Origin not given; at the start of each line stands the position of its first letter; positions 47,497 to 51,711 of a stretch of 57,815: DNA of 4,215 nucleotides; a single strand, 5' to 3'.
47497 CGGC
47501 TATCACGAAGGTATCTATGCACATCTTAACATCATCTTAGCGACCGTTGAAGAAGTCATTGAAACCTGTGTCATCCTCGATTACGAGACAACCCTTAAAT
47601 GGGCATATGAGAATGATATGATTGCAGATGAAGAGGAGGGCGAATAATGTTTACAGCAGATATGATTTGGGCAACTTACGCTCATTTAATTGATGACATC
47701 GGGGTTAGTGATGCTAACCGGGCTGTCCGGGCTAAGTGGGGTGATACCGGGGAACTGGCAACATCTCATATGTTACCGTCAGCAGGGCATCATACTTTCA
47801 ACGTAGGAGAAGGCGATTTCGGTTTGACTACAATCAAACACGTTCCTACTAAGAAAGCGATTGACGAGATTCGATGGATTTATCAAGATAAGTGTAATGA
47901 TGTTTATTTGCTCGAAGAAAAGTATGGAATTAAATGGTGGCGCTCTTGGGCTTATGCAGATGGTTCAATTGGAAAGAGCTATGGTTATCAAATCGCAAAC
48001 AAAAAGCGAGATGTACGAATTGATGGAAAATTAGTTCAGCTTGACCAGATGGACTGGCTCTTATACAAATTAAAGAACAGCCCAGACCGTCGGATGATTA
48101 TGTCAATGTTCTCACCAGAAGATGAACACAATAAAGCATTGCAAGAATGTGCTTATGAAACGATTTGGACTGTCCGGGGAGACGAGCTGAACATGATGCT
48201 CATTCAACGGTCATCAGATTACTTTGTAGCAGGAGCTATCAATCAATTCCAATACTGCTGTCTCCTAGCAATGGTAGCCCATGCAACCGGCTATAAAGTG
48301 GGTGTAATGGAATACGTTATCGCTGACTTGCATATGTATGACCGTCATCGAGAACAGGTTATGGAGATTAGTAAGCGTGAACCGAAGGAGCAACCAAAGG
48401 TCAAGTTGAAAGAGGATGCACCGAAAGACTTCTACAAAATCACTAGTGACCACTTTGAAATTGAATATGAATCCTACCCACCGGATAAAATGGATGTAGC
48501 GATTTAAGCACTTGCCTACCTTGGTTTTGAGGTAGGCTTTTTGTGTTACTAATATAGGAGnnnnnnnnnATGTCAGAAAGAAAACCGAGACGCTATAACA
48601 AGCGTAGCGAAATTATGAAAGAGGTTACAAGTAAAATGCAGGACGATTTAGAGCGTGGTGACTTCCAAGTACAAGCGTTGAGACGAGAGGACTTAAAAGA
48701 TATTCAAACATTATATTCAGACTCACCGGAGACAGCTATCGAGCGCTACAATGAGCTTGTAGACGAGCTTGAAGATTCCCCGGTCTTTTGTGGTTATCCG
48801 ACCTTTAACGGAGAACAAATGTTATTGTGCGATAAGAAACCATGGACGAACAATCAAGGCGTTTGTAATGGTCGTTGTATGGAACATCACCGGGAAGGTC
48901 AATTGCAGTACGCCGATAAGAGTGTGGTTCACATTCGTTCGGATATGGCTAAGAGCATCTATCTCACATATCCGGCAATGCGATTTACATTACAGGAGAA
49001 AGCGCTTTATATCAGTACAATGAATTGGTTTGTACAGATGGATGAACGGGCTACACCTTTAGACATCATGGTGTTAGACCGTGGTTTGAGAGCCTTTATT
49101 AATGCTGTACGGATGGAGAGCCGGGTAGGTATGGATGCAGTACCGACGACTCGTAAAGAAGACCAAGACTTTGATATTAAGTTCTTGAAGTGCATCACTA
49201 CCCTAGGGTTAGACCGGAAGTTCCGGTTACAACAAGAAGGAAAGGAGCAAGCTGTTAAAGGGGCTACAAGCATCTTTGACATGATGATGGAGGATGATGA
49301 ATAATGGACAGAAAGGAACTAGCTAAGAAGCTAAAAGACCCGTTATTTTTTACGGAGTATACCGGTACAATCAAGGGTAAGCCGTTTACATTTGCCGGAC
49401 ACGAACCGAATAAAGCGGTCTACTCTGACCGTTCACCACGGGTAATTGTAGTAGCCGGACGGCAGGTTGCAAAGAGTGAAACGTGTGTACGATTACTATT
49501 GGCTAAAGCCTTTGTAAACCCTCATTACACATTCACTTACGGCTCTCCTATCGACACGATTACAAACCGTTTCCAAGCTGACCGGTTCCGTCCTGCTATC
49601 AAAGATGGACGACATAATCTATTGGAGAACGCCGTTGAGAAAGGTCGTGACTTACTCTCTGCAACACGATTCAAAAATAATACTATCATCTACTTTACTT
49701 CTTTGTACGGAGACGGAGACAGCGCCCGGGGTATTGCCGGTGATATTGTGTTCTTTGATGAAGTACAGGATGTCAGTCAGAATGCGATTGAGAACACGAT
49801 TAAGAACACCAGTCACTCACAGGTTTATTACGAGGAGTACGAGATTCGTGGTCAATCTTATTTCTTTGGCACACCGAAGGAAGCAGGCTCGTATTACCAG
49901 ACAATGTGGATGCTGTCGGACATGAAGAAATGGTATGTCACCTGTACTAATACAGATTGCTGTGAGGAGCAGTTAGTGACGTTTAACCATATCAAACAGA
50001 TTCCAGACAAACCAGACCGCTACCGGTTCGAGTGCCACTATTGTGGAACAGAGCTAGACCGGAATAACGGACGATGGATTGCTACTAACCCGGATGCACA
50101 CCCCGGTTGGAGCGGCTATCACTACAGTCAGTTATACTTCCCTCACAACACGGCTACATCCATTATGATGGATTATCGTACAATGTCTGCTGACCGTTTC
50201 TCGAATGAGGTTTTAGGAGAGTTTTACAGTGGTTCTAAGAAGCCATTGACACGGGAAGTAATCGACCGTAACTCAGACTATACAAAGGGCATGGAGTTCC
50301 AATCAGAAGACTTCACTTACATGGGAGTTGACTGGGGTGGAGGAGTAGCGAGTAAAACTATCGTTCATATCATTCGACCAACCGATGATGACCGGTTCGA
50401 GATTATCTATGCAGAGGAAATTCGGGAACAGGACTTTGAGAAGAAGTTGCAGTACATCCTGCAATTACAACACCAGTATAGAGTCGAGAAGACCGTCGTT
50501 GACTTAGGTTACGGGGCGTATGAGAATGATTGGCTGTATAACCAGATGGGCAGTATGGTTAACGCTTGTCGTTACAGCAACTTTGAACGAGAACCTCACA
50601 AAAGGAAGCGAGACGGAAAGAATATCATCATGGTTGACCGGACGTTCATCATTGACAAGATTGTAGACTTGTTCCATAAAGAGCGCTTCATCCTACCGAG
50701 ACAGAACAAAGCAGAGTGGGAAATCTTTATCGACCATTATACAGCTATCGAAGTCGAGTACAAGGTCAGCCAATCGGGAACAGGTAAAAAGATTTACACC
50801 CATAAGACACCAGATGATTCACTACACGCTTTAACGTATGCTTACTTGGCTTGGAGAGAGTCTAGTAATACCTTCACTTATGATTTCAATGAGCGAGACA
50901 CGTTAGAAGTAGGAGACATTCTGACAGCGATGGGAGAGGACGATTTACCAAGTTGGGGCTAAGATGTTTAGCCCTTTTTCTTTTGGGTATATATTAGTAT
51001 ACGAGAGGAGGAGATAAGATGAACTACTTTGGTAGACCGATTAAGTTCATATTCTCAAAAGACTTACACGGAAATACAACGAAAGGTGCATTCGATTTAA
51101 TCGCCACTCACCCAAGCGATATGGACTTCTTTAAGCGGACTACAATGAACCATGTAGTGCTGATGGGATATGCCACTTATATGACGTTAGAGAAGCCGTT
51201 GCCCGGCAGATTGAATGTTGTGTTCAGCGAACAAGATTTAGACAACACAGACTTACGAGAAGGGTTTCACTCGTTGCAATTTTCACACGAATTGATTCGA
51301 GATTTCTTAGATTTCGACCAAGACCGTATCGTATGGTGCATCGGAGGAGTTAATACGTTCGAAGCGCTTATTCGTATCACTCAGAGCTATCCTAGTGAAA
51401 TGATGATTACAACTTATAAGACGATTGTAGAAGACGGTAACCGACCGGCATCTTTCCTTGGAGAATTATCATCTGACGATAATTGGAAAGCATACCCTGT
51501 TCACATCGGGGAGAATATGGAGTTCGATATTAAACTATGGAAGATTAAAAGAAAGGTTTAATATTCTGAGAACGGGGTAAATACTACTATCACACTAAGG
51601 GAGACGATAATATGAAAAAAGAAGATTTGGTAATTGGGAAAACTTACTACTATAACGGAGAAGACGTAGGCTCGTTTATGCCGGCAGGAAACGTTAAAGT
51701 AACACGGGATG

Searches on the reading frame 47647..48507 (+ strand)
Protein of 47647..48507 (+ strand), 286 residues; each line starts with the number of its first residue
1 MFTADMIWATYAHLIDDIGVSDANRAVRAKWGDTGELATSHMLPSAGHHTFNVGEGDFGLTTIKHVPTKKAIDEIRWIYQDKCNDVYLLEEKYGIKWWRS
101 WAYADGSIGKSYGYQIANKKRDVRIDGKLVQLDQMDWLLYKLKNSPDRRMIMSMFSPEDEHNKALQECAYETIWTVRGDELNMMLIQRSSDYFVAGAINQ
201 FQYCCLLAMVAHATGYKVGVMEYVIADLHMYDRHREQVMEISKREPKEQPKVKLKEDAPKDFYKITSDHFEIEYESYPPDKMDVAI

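Call 46: search_protein_families(library=phrogs, proteins=[window:47647-48507:+], max_evalue=0.0001)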
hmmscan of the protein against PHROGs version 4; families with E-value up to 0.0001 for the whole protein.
window:47647-48507:+ (286 aa): 4 families
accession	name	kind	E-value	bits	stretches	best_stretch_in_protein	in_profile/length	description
phrog_160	-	DNA, RNA and nucleotide metabolism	1.4e-51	176.4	1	49-285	68-307/335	thymidylate synthase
phrog_5682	-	DNA, RNA and nucleotide metabolism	1.1e-50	172.8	1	70-286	2-209/209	thymidylate synthase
phrog_5131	-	DNA, RNA and nucleotide metabolism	8.6e-18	65.7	1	84-265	77-249/357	thymidylate synthase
phrog_3676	-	DNA, RNA and nucleotide metabolism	7.2e-12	46.1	1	155-250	150-246/351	thymidylate synthase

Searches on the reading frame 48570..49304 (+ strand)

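Call 46: search_protein_families(library=phrogs, proteins=[window:48570-49304:+], max_evalue=0.0001)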
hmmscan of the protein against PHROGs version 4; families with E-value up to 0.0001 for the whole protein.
window:48570-49304:+ (244 aa): 1 family
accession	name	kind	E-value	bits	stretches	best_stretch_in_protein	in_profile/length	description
phrog_6177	-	unknown function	2.7e-19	70.6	1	42-229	31-212/224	-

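Call 88: search_protein_families(library=pfam, proteins=[window:48570-49304:+], max_evalue=0.01)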
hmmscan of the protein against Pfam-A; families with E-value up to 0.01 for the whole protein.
window:48570-49304:+ (244 aa): 0 families

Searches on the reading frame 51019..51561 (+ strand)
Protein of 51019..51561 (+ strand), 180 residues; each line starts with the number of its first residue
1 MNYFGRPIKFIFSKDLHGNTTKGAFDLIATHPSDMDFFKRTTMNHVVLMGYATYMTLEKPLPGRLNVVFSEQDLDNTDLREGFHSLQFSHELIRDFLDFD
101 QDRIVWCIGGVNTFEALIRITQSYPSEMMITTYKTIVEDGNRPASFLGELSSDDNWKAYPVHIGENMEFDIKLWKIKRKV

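Call 46: search_protein_families(library=phrogs, proteins=[window:51019-51561:+], max_evalue=0.0001)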
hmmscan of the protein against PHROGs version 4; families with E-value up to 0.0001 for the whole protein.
window:51019-51561:+ (180 aa): 2 families
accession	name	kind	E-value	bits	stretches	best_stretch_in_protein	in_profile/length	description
phrog_316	-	DNA, RNA and nucleotide metabolism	6.8e-21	75.9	1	27-172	35-172/213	dihydrofolate reductase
phrog_11777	-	DNA, RNA and nucleotide metabolism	1.8e-06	28.1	1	30-140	396-505/546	dihydrofolate reductase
